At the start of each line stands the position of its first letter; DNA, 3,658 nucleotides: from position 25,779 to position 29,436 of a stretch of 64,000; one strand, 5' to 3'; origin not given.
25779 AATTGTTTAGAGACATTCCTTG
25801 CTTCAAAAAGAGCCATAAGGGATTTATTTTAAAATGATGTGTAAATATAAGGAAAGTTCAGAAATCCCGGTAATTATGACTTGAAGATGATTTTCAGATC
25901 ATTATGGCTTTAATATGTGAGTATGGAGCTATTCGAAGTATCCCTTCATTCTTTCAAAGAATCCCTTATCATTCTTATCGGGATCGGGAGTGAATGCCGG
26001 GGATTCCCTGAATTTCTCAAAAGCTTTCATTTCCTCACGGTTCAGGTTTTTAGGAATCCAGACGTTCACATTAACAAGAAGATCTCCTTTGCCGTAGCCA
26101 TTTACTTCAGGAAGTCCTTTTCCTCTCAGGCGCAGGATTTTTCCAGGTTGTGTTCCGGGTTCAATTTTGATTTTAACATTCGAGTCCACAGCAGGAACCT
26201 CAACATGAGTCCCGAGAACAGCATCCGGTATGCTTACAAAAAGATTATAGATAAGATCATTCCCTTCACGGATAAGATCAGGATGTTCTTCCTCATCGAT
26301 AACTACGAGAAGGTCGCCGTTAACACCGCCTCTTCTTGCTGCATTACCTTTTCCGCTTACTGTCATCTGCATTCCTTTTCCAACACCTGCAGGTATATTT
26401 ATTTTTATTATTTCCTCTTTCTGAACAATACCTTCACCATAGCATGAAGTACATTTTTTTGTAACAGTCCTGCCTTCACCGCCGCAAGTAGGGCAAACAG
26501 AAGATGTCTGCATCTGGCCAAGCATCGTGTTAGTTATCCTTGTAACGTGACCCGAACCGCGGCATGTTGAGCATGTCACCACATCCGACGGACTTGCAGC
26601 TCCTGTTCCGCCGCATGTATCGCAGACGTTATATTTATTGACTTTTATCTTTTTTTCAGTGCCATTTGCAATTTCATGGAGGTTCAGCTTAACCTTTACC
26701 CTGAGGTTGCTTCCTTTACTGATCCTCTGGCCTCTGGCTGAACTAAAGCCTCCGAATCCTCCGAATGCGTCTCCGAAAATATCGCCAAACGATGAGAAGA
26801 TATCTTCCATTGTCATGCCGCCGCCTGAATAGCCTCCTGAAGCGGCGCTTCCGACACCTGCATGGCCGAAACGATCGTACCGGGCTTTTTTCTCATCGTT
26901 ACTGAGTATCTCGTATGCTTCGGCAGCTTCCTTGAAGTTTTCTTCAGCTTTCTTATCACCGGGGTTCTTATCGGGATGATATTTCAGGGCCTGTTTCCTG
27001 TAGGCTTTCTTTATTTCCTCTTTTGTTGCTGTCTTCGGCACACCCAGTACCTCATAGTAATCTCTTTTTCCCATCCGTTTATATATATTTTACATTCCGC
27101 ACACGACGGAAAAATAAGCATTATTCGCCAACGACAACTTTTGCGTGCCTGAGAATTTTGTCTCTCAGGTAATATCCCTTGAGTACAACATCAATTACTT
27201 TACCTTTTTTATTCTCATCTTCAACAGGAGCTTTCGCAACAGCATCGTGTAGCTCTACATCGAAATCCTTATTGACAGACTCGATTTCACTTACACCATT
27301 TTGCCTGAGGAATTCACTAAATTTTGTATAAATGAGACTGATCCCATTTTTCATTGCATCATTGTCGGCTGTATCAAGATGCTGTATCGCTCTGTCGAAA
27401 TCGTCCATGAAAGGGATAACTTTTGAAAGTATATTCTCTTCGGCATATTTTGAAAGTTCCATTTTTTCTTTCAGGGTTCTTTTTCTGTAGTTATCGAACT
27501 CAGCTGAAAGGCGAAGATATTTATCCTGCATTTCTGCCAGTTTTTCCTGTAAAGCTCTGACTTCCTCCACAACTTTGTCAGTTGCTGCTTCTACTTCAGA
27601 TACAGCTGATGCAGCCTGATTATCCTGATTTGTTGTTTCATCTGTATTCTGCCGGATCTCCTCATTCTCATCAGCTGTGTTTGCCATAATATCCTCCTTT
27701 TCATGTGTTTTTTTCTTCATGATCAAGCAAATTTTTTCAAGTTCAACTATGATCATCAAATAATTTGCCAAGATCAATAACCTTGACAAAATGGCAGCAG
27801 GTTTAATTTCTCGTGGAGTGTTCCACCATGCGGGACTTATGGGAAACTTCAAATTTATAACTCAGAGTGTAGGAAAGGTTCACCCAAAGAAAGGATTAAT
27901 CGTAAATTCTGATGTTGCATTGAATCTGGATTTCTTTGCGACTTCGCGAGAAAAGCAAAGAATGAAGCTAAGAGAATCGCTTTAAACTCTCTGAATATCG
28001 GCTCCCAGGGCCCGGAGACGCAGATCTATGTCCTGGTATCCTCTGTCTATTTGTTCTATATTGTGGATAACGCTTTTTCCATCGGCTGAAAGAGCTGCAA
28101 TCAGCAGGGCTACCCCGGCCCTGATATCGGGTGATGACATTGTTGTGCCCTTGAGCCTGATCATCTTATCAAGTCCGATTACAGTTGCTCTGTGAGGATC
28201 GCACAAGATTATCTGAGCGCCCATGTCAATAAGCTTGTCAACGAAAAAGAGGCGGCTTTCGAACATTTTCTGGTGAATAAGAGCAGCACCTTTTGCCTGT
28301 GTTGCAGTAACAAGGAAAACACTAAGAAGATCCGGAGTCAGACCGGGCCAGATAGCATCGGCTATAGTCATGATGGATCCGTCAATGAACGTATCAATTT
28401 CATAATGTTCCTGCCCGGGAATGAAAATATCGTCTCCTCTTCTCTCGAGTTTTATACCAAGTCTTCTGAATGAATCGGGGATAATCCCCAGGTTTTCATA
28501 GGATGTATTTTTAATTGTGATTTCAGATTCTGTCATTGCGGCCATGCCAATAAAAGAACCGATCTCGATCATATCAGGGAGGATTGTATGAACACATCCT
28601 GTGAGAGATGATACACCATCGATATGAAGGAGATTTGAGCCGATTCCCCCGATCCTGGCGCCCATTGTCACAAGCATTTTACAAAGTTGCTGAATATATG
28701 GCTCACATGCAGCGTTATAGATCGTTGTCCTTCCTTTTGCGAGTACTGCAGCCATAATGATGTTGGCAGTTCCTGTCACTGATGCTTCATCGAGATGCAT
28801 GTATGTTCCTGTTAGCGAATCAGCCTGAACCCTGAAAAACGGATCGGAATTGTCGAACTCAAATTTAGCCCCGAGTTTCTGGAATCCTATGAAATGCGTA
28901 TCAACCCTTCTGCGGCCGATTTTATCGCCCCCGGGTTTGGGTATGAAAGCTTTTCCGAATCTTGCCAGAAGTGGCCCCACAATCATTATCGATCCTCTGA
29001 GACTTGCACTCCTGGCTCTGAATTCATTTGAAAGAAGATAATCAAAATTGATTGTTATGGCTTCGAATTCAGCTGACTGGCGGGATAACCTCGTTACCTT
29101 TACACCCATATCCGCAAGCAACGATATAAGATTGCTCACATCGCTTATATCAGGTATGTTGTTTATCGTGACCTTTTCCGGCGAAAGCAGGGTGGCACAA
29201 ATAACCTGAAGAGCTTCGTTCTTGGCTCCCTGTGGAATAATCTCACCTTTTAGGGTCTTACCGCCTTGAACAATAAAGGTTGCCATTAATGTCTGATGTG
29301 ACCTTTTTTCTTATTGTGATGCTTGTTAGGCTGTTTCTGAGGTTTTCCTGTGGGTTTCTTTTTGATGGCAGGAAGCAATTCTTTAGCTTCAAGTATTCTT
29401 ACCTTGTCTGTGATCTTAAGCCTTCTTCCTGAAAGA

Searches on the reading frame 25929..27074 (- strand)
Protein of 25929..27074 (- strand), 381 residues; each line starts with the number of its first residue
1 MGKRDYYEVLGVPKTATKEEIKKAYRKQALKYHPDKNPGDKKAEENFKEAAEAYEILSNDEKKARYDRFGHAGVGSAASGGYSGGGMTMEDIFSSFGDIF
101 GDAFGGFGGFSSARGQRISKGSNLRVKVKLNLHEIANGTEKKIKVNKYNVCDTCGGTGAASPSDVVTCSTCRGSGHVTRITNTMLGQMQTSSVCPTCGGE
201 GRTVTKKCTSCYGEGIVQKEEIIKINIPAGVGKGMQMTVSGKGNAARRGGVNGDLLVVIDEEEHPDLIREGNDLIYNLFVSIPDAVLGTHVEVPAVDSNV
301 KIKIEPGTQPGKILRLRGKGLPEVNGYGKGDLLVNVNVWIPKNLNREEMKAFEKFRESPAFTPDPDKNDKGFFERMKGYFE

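Call 29: search_protein_families(library=pfam, proteins=[window:25929-27074:-])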
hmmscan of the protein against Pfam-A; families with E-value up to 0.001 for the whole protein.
window:25929-27074:- (381 aa): 3 families
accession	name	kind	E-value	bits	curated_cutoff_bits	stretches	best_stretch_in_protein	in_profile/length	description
PF01556.23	DnaJ_C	-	1.9e-47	161.6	26.6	1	124-341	1-152/152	DnaJ C terminal domain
PF00226.36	DnaJ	-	1.3e-28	99.3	27.8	1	5-67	1-63/63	DnaJ domain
PF00684.25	DnaJ_CXXCXGXG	-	2.8e-15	56.8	32.7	1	151-215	1-65/65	DnaJ central domain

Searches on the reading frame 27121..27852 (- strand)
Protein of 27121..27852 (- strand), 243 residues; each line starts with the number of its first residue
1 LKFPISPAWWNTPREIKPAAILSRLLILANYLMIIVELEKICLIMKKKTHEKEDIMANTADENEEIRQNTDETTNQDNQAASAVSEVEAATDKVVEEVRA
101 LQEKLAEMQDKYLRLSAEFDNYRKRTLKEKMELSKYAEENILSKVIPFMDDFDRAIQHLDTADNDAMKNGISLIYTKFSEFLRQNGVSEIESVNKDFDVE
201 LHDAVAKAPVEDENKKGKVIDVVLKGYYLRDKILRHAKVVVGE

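Call 29: search_protein_families(library=pfam, proteins=[window:27121-27852:-])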
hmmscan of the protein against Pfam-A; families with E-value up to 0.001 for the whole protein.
window:27121-27852:- (243 aa): 2 families
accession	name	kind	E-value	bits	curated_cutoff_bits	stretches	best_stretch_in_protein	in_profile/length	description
PF01025.24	GrpE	-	2.1e-40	138.6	25.8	1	87-242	9-164/165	GrpE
PF06785.16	UPF0242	-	0.00063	20.3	33.5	1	25-166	51-183/194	Uncharacterised protein family (UPF0242) N-terminus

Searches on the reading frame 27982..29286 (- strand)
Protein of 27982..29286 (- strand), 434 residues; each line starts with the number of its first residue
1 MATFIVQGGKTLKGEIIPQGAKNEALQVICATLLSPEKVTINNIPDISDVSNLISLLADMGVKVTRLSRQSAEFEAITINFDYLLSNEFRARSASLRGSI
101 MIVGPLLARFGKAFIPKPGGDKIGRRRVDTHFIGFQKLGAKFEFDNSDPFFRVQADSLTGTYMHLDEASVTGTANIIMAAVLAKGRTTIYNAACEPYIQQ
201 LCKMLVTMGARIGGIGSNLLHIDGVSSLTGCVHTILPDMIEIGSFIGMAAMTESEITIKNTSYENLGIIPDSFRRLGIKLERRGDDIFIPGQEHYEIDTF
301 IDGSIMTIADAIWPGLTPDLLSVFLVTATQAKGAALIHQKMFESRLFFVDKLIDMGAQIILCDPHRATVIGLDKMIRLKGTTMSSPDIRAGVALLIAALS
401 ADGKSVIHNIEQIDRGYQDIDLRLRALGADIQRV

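Call 29: search_protein_families(library=pfam, proteins=[window:27982-29286:-])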
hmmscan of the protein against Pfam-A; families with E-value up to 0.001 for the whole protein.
window:27982-29286:- (434 aa): 1 family
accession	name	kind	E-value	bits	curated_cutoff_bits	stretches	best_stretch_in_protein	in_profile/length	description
PF00275.25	EPSP_synthase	-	3.1e-66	224.3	22.8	1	6-420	1-413/417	EPSP synthase (3-phosphoshikimate 1-carboxyvinyltransferase)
